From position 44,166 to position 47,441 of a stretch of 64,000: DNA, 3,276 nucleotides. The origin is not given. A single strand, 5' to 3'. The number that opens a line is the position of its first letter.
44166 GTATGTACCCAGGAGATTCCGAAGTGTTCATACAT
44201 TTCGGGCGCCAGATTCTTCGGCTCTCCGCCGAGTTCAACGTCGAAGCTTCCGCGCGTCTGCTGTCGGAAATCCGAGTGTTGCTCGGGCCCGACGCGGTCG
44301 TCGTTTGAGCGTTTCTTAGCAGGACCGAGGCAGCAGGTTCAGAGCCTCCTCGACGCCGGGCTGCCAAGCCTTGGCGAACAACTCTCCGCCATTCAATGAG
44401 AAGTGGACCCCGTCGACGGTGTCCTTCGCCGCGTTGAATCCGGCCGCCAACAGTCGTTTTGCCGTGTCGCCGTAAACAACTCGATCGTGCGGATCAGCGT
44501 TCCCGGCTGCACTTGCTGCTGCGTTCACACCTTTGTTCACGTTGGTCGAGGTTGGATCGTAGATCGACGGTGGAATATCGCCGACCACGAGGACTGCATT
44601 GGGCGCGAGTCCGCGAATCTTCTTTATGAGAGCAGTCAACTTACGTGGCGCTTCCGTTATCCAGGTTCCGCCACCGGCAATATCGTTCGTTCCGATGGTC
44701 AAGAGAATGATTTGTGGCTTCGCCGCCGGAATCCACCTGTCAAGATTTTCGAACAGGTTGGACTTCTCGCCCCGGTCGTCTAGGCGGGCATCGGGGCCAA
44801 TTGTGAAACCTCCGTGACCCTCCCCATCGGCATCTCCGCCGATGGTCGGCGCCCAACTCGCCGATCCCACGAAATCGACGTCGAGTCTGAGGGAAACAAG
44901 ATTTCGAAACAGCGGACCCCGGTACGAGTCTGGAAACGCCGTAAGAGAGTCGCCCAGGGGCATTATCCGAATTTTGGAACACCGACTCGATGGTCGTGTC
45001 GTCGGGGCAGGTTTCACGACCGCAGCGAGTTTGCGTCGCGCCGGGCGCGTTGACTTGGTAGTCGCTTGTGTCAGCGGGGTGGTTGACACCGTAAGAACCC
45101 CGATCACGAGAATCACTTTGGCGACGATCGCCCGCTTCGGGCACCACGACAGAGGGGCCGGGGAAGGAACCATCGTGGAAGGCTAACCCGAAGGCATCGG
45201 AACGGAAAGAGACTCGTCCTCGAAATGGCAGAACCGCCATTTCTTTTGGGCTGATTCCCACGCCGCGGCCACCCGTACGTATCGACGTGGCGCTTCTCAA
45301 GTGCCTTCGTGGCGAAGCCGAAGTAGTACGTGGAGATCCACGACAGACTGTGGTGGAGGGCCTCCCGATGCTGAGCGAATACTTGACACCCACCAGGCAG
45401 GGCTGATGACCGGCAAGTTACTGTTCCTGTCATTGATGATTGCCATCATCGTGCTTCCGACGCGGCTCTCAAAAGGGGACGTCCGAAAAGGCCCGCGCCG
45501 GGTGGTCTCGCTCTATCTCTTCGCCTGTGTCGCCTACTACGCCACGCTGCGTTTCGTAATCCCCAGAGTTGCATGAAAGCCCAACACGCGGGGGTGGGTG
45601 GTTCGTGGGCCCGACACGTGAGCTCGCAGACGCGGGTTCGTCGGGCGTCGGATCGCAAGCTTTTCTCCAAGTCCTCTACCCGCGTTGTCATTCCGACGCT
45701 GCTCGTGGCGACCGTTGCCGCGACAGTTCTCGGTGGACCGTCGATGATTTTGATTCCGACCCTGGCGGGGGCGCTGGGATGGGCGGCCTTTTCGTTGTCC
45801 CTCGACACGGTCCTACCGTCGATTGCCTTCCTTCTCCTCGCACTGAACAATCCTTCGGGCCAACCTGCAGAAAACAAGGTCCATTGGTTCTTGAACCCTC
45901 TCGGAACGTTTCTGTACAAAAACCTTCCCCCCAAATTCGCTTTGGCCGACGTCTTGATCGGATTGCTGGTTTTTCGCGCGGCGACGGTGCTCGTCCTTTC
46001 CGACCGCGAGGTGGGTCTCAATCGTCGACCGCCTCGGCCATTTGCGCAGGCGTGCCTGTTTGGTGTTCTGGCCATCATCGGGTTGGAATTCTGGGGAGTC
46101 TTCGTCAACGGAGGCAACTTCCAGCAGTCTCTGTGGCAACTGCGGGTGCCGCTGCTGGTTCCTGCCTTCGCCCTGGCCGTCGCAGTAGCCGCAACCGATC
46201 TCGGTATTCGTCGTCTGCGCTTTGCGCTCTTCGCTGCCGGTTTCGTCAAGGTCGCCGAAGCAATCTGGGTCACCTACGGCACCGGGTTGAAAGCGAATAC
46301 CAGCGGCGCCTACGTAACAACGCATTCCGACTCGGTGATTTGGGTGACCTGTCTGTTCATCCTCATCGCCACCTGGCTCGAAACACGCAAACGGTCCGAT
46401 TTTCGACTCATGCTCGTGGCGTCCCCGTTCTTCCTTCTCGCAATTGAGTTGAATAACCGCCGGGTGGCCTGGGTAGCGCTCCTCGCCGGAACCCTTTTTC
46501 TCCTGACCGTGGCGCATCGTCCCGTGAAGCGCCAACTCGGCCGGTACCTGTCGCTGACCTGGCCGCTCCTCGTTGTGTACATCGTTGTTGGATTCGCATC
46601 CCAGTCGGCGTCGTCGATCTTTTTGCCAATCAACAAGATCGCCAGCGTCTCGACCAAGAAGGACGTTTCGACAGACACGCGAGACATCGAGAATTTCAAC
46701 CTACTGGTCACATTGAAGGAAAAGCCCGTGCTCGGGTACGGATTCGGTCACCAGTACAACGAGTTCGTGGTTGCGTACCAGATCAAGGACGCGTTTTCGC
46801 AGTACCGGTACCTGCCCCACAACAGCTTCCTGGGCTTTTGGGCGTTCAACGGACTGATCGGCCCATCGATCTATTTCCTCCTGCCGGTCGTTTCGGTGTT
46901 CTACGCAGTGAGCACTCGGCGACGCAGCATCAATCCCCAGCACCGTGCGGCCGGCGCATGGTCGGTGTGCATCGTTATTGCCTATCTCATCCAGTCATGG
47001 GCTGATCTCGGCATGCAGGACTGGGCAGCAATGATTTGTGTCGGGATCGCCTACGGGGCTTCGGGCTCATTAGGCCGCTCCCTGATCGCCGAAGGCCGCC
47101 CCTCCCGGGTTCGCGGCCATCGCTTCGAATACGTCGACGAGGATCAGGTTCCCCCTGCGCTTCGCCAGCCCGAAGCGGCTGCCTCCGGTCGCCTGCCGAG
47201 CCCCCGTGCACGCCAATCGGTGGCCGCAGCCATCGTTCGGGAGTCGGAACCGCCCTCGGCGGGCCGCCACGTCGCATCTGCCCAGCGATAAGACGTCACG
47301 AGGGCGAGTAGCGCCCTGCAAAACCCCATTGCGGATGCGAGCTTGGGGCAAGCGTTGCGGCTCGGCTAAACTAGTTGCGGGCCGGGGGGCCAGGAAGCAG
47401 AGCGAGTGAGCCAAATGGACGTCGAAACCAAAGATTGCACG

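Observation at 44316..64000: About 20 kb accessory exopolysaccharide locus with an unusual mix of pathway types, next to dnaE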

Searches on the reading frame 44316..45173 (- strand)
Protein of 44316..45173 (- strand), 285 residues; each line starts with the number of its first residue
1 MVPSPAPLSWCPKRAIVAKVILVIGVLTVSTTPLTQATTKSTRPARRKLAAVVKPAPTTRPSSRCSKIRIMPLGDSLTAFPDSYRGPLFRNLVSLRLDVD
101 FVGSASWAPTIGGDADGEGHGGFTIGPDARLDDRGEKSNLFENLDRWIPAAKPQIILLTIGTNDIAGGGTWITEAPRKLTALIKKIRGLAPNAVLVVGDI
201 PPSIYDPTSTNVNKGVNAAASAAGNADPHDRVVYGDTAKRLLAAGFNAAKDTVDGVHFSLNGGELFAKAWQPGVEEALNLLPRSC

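Call 4: search_protein_families(library=pfam, proteins=[window:44316-45173:-], max_evalue=0.01)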
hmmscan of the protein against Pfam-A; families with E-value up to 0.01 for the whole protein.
window:44316-45173:- (285 aa): 2 families
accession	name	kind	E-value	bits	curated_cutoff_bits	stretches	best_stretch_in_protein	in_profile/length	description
PF13472.12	Lipase_GDSL_2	-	1.2e-13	52.4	32.9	1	73-262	2-175/178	GDSL-like Lipase/Acylhydrolase family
PF00657.28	Lipase_GDSL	-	2e-08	35.1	23.6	1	70-270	1-208/208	GDSL-like Lipase/Acylhydrolase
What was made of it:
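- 44316..45173 (-): g1: secreted or membrane-anchored SGNH/GDSL hydrolase; candidate EPS O-acyl esterase. It forms a two-gene unit with Wzy. Pfam Lipase_GDSL_2 E 1e-13 (call 4).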

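Call 6: search_protein_families(library=ncbifam, proteins=[window:44316-45173:-], max_evalue=0.01)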
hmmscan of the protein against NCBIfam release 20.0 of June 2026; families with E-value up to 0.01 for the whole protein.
window:44316-45173:- (285 aa): 0 families

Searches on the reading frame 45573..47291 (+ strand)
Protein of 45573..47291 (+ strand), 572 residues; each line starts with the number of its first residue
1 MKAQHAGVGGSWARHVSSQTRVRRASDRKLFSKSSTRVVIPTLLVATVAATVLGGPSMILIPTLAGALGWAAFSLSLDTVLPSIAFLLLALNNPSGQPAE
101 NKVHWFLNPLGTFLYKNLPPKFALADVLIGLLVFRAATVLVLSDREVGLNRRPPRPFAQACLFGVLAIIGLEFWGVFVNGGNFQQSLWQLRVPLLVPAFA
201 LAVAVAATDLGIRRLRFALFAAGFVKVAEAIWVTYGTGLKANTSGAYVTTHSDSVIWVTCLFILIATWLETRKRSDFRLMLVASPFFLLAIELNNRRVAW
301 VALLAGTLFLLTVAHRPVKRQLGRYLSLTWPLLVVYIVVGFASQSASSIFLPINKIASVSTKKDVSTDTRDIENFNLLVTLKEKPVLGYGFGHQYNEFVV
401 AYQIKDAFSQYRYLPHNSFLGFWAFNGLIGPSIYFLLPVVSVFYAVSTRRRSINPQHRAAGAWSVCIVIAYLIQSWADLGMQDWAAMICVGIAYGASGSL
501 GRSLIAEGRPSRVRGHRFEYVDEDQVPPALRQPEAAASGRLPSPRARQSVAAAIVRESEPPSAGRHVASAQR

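Call 4: search_protein_families(library=pfam, proteins=[window:45573-47291:+], max_evalue=0.01)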
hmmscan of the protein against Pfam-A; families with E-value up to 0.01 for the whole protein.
window:45573-47291:+ (572 aa): 1 family
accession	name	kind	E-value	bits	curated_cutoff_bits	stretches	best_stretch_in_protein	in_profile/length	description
PF04932.20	Wzy_C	-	1.6e-12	47.9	31.7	1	287-434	6-148/149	O-Antigen ligase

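Call 6: search_protein_families(library=ncbifam, proteins=[window:45573-47291:+], max_evalue=0.01)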
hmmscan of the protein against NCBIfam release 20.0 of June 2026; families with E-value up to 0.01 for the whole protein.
window:45573-47291:+ (572 aa): 1 family
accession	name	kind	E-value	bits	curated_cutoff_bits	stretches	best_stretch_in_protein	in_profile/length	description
NF041870.1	Wzy_EPS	equivalog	8.9e-74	248.9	670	1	39-500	10-478/486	exopolysaccharide repeat unit polymerase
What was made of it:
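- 45573..47291 (+): g2: Wzy-type repeat-unit polymerase. NCBIfam Wzy_EPS (M. xanthus model) E 9e-74, below the equivalog cut-off (calls 4, 6).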
